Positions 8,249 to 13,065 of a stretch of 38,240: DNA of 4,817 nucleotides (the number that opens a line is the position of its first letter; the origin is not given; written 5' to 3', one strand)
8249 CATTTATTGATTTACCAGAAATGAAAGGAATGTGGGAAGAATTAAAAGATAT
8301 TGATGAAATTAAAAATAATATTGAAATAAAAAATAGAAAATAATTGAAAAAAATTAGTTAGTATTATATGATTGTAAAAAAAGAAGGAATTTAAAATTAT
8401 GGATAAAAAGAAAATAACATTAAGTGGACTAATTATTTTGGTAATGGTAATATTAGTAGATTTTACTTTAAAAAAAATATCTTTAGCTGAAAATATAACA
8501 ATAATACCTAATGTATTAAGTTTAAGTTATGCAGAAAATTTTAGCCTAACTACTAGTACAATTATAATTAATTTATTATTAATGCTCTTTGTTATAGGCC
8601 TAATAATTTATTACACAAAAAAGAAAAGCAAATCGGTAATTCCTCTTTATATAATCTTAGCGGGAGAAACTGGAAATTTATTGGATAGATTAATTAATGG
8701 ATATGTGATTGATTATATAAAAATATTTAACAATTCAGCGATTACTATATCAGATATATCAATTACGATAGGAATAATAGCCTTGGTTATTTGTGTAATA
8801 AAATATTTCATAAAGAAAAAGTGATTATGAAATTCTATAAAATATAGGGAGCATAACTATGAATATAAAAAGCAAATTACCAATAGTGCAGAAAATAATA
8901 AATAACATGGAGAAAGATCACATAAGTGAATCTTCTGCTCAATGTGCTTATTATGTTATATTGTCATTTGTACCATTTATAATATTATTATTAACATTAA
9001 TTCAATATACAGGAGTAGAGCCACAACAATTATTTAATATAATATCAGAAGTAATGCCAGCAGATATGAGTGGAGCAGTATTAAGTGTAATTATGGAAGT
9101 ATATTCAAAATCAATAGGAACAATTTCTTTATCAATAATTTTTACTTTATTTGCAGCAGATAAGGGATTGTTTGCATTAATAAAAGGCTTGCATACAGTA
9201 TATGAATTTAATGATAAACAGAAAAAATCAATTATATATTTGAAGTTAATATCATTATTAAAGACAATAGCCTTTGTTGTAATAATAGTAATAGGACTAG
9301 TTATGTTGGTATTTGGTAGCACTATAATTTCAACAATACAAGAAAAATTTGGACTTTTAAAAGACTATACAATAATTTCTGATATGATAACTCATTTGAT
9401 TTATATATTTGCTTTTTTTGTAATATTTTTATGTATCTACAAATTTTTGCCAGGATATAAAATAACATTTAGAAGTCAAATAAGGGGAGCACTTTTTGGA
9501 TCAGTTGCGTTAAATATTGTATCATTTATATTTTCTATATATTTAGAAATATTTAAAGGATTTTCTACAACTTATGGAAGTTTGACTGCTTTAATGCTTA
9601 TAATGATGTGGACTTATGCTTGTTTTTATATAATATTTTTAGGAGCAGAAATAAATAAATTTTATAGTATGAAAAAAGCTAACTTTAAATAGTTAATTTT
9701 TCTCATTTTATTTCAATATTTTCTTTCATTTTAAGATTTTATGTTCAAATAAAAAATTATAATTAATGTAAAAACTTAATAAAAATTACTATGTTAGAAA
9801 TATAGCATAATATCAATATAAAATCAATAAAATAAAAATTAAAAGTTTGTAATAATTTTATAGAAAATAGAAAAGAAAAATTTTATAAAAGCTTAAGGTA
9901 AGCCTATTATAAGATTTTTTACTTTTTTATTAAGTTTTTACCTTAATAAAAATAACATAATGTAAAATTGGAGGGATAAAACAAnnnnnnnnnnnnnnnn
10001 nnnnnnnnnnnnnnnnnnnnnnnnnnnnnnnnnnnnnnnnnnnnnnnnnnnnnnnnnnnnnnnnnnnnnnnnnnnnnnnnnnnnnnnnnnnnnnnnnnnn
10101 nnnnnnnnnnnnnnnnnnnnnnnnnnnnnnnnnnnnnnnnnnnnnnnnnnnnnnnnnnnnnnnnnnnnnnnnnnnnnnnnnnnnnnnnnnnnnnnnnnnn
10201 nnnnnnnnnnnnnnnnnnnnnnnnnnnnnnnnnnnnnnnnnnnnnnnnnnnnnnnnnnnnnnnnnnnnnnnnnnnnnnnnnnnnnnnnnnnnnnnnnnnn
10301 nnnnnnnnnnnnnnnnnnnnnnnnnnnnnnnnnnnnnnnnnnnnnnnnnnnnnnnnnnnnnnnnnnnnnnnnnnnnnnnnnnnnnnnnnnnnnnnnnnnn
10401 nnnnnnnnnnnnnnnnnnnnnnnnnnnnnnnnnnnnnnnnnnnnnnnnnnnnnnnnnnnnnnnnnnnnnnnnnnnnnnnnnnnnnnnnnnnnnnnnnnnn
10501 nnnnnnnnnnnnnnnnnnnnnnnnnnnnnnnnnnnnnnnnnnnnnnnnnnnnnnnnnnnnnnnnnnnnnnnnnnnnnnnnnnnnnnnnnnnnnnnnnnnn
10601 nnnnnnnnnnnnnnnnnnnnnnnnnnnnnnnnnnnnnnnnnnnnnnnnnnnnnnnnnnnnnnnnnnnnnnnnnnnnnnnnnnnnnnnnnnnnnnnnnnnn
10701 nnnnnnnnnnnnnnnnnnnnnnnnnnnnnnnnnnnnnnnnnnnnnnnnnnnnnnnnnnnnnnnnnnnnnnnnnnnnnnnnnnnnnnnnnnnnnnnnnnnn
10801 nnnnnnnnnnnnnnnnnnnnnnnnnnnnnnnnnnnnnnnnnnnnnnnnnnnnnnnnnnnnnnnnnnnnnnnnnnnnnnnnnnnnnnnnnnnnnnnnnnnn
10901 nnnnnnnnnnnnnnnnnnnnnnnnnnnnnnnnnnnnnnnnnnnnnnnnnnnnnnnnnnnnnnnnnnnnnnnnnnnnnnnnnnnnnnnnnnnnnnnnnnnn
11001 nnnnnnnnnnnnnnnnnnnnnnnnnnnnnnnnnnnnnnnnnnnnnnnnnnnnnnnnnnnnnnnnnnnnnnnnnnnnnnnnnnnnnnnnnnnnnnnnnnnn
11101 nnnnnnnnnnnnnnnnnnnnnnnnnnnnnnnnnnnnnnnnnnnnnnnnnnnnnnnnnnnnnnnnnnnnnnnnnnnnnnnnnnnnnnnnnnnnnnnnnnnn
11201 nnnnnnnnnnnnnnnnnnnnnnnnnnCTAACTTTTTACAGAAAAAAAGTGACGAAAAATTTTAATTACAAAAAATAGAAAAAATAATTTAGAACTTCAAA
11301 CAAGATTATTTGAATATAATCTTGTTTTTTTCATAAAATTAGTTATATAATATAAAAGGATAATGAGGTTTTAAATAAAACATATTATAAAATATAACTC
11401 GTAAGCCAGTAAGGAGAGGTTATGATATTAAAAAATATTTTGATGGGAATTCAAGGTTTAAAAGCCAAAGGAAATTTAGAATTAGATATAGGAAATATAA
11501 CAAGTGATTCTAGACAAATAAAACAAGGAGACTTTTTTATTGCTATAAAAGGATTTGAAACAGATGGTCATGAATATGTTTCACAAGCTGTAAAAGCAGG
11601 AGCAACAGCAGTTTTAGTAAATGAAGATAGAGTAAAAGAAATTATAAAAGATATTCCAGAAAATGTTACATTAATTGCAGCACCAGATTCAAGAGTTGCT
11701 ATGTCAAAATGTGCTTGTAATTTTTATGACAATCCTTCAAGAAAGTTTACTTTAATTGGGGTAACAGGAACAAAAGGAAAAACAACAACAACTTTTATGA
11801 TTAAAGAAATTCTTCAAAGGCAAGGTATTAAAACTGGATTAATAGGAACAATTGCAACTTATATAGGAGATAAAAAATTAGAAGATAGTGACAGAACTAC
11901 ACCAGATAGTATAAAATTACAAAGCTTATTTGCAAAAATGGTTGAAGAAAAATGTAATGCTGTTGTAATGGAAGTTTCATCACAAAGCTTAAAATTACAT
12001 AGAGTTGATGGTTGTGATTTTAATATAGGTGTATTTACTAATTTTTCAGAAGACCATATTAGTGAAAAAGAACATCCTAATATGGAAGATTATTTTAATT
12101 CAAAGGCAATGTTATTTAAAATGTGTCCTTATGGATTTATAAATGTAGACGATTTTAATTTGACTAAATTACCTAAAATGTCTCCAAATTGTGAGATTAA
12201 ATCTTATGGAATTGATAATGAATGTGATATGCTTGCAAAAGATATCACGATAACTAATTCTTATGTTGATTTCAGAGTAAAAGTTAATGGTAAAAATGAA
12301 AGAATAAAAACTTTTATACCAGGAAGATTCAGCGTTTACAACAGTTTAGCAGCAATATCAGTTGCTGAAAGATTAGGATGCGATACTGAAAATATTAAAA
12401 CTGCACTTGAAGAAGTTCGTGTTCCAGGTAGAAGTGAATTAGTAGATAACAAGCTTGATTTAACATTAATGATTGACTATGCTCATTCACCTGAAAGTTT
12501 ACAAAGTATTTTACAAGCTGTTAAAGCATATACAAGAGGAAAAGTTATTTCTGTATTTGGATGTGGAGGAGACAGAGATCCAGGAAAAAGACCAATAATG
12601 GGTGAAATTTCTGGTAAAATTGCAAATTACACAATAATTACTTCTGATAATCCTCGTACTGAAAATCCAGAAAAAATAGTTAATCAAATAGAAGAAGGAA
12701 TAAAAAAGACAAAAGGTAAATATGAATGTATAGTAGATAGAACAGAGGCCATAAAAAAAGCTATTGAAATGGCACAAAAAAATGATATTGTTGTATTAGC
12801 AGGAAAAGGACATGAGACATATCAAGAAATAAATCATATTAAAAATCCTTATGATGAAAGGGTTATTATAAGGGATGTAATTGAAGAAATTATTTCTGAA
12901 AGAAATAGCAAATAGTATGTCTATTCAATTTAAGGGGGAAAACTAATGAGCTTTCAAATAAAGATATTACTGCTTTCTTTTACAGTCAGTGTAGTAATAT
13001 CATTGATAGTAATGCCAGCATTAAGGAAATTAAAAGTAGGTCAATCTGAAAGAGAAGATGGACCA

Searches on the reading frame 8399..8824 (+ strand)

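Call 8: search_protein_families(library=pfam, proteins=[window:8399-8824:+], max_evalue=0.01)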
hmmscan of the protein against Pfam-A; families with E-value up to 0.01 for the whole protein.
window:8399-8824:+ (141 aa): 1 family
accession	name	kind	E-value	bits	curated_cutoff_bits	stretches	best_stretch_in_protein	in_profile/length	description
PF01252.23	Peptidase_A8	-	3.6e-17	63.3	25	1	13-134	1-141/142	Signal peptidase (SPase) II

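Call 9: search_protein_families(library=ncbifam, proteins=[window:8399-8824:+], max_evalue=0.01)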
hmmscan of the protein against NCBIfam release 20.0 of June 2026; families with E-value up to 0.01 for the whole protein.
window:8399-8824:+ (141 aa): 18 families
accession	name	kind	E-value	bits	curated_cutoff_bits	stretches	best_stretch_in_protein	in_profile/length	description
TIGR00077.1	lspA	equivalog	1.3e-13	51.2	73.95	1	12-140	18-161/164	signal peptidase II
NF011368.0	PRK14787.1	equivalog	8.4e-11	42.2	177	1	13-137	7-157/167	lipoprotein signal peptidase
NF011365.0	PRK14784.1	equivalog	1.4e-10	41.6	181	1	47-134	61-147/160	lipoprotein signal peptidase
NF011360.0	PRK14779.1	subfamily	4.4e-09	36.6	177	1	5-140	7-158/163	lipoprotein signal peptidase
NF011357.0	PRK14775.1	equivalog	5e-08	33.1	201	1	53-137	62-151/170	lipoprotein signal peptidase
NF011371.0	PRK14790.1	equivalog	6.7e-08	32.5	202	1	29-132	39-151/169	lipoprotein signal peptidase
NF011358.0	PRK14776.1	equivalog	4e-07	30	285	1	55-132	74-153/170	lipoprotein signal peptidase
NF011355.0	PRK14773.1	subfamily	1.1e-06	28.6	218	1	63-131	105-184/206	lipoprotein signal peptidase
NF011370.0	PRK14789.1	equivalog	1.1e-06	28.4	248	1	56-134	70-150/194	lipoprotein signal peptidase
NF011350.0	PRK14768.1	equivalog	1.9e-06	28.3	210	1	21-136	14-143/148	lipoprotein signal peptidase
NF011366.0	PRK14785.1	subfamily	2.3e-06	27.6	256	1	56-134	107-190/198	lipoprotein signal peptidase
NF011359.0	PRK14777.1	subfamily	2.1e-05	24.2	187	1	11-117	30-149/191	lipoprotein signal peptidase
NF011353.0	PRK14771.1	equivalog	3e-05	23.8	241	1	21-134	31-155/179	lipoprotein signal peptidase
NF011362.0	PRK14781.1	subfamily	0.0002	21.5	177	1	49-134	79-160/170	lipoprotein signal peptidase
NF011352.0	PRK14770.1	equivalog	0.001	18.5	223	1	55-131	79-160/173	lipoprotein signal peptidase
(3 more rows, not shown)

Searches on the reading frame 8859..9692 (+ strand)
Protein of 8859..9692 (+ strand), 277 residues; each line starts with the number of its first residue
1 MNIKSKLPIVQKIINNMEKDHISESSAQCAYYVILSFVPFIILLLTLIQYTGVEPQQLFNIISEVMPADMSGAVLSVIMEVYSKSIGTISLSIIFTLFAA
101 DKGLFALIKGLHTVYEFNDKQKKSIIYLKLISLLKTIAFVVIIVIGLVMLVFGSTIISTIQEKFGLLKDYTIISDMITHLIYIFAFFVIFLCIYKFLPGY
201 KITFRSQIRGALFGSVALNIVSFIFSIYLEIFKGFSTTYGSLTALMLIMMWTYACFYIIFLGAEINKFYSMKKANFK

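Call 8: search_protein_families(library=pfam, proteins=[window:8859-9692:+], max_evalue=0.01)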
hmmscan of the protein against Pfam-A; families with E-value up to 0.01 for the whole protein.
window:8859-9692:+ (277 aa): 1 family
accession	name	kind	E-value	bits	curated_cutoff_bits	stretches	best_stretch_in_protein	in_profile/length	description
PF03631.20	Virul_fac_BrkB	-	7.1e-47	160.7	33.7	1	19-270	2-256/259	Virulence factor BrkB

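Call 9: search_protein_families(library=ncbifam, proteins=[window:8859-9692:+], max_evalue=0.01)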
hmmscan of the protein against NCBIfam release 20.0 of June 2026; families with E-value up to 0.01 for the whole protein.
window:8859-9692:+ (277 aa): 4 families
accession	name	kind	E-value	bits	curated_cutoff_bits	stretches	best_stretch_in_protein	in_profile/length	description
TIGR00765.1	yihY_not_rbn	subfamily_domain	3.6e-24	86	73.15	1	12-268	5-255/259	YihY family inner membrane protein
NF002457.0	PRK01637.1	equivalog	2.3e-15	56.5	307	1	9-267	19-272/295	virulence factor BrkB family protein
NF003256.0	PRK04214.1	equivalog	2.1e-13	50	500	1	13-266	23-270/412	ribonuclease BN/unknown domain fusion protein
TIGR00766.1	TIGR00766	equivalog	1.8e-08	34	213.65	1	26-251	19-245/263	inner membrane protein YhjD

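Call 20: find_encoding_contigs(protein=window:8859-9692:+, flank=3000, max_places=10)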
Protein window:8859-9692:+ (277 aa): 1 contig read that carries it; 1 place shown.
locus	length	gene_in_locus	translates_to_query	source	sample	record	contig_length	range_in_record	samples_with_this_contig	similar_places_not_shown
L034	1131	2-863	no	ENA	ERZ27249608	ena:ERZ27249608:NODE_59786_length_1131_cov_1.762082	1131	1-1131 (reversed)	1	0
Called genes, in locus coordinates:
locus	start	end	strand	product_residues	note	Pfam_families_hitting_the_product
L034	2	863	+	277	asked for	PF03631:Virul_fac_BrkB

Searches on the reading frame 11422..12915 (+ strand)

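Call 8: search_protein_families(library=pfam, proteins=[window:11422-12915:+], max_evalue=0.01)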
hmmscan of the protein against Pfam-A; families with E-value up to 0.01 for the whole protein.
window:11422-12915:+ (497 aa): 3 families
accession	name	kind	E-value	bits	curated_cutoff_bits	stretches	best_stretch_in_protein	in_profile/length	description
PF08245.18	Mur_ligase_M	-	2.1e-49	168.7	24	1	114-315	1-200/200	Mur ligase middle domain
PF02875.26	Mur_ligase_C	-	1.1e-33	117.1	28.4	1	336-463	1-127/127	Mur ligase, glutamate ligase domain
PF01225.30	Mur_ligase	-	5.3e-11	43.2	21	1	23-80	2-69/95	Mur ligase family, catalytic domain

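Call 9: search_protein_families(library=ncbifam, proteins=[window:11422-12915:+], max_evalue=0.01)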
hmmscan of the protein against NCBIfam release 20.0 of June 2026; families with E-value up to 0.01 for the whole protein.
window:11422-12915:+ (497 aa): 31 families (the best 25 are shown)
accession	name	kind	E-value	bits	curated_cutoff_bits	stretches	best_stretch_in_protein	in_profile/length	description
NF001126.0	PRK00139.1-4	equivalog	3.6e-168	560.1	373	1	1-489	1-484/486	UDP-N-acetylmuramoyl-L-alanyl-D-glutamate--2,6-diaminopimelate ligase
TIGR01085.1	murE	subfamily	6.3e-146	487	257.3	1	22-487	3-471/472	UDP-N-acetylmuramyl-tripeptide synthetase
NF001124.0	PRK00139.1-2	equivalog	4.8e-140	467.6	476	1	16-490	21-495/500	UDP-N-acetylmuramoyl-L-alanyl-D-glutamate--2,6-diaminopimelate ligase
NF008896.0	PRK11929.1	equivalog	3.8e-137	458.6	1023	1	23-495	29-506/965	bifunctional UDP-N-acetylmuramoyl-L-alanyl-D-glutamate--2,6-diaminopimelate ligase MurE/UDP-N-acetylmuramoyl-tripeptide--D-alanyl-D-alanine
NF001123.0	PRK00139.1-1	equivalog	2.3e-117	392.7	586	1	21-489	18-491/493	UDP-N-acetylmuramoyl-L-alanyl-D-glutamate--2,6-diaminopimelate ligase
NF010628.0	PRK14022.1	equivalog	6e-108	361.6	536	1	20-478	32-471/483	UDP-N-acetylmuramoyl-L-alanyl-D-glutamate--L-lysine ligase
NF001130.0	PRK00139.2-4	equivalog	3.2e-82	276.9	715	1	19-490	27-514/516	UDP-N-acetylmuramoyl-L-alanyl-D-glutamate--2,6-diaminopimelate ligase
NF001129.0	PRK00139.2-3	equivalog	1.3e-67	228.5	762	1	18-484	36-512/517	UDP-N-acetylmuramoyl-L-alanyl-D-glutamate--2,6-diaminopimelate ligase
NF001131.0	PRK00139.2-5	equivalog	4e-62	210.6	1000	1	83-477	83-472/483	UDP-N-acetylmuramoyl-L-alanyl-D-glutamate--2,6-diaminopimelate ligase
NF001127.0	PRK00139.2-1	equivalog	2.4e-61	208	997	2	301-492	323-516/520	UDP-N-acetylmuramoyl-L-alanyl-D-glutamate--2,6-diaminopimelate ligase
TIGR02068.2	cya_phycin_syn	equivalog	2e-43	148.5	850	1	102-464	472-851/862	cyanophycin synthetase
TIGR01143.1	murF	subfamily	3.5e-40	138.2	288.6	2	29-136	2-101/418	UDP-N-acetylmuramoyl-tripeptide--D-alanyl-D-alanine ligase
NF010623.0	PRK14016.1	subfamily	1.9e-39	135.5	877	1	106-473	477-863/871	cyanophycin synthetase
TIGR01082.1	murC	equivalog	6.8e-29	101.2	335.1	2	201-379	169-352/449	UDP-N-acetylmuramate--L-alanine ligase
TIGR01087.1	murD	equivalog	6.8e-28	97.9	211.95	2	173-460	147-416/441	UDP-N-acetylmuramoyl-L-alanine--D-glutamate ligase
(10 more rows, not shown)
